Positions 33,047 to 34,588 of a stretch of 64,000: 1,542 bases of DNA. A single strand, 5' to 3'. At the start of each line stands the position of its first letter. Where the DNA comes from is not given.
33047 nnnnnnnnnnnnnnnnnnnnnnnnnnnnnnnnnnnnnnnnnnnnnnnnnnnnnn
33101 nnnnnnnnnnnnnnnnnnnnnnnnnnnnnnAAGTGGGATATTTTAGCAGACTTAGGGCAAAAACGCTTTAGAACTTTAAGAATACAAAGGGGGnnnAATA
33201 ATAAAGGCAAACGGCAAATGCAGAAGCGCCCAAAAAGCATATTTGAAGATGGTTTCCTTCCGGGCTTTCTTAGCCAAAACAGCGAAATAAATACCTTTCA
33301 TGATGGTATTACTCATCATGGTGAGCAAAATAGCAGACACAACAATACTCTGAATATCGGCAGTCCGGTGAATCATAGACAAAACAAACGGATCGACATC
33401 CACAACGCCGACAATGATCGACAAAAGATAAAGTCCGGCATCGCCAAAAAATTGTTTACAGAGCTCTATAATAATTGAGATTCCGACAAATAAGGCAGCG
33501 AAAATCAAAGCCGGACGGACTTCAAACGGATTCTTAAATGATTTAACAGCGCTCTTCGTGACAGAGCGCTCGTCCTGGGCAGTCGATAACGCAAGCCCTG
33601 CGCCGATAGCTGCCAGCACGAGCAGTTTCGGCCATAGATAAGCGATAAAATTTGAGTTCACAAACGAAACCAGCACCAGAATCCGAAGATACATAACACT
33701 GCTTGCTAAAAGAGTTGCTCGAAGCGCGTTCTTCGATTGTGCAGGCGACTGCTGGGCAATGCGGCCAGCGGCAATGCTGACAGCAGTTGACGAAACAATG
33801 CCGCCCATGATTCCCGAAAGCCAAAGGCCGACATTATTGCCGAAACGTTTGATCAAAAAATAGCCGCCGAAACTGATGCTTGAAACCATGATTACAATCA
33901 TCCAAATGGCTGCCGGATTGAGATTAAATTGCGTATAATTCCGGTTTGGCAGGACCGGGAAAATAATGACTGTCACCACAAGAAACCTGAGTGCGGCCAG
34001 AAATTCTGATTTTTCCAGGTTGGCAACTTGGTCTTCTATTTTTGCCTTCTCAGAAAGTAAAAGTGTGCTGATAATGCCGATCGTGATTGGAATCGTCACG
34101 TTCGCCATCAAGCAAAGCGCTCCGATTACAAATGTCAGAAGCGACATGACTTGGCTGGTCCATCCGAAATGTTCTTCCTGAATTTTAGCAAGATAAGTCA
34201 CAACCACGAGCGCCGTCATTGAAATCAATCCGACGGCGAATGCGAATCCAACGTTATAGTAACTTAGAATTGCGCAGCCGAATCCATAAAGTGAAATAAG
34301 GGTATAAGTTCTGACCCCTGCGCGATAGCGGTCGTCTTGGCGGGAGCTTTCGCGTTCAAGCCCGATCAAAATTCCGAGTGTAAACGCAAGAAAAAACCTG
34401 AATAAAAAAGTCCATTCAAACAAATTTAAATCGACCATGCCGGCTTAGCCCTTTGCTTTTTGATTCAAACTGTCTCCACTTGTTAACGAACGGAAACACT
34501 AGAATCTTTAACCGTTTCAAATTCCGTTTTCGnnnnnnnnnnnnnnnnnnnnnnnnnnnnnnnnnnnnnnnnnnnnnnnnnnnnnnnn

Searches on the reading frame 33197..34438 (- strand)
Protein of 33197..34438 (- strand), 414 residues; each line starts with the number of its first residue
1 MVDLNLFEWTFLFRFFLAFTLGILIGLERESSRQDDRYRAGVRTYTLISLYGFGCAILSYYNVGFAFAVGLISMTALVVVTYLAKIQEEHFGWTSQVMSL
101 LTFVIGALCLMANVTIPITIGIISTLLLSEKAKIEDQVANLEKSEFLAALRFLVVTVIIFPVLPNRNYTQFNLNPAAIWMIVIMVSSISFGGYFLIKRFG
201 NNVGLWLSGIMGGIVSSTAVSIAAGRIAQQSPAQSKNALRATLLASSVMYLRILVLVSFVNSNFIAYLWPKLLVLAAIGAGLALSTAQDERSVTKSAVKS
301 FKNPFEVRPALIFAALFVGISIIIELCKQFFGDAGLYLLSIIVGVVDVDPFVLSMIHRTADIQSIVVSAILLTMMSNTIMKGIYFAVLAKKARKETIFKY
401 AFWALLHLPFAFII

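Call 50: search_protein_families(library=pfam, proteins=[window:33197-34438:-], max_evalue=0.001)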
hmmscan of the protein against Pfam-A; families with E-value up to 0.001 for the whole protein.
window:33197-34438:- (414 aa): 2 families
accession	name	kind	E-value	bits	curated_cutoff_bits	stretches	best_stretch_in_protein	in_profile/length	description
PF13194.11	DUF4010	-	1.2e-53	182.4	30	1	183-388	1-209/210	Domain of unknown function (DUF4010)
PF02308.21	MgtC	-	1.3e-16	61.5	31.4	1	16-136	2-120/121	MgtC family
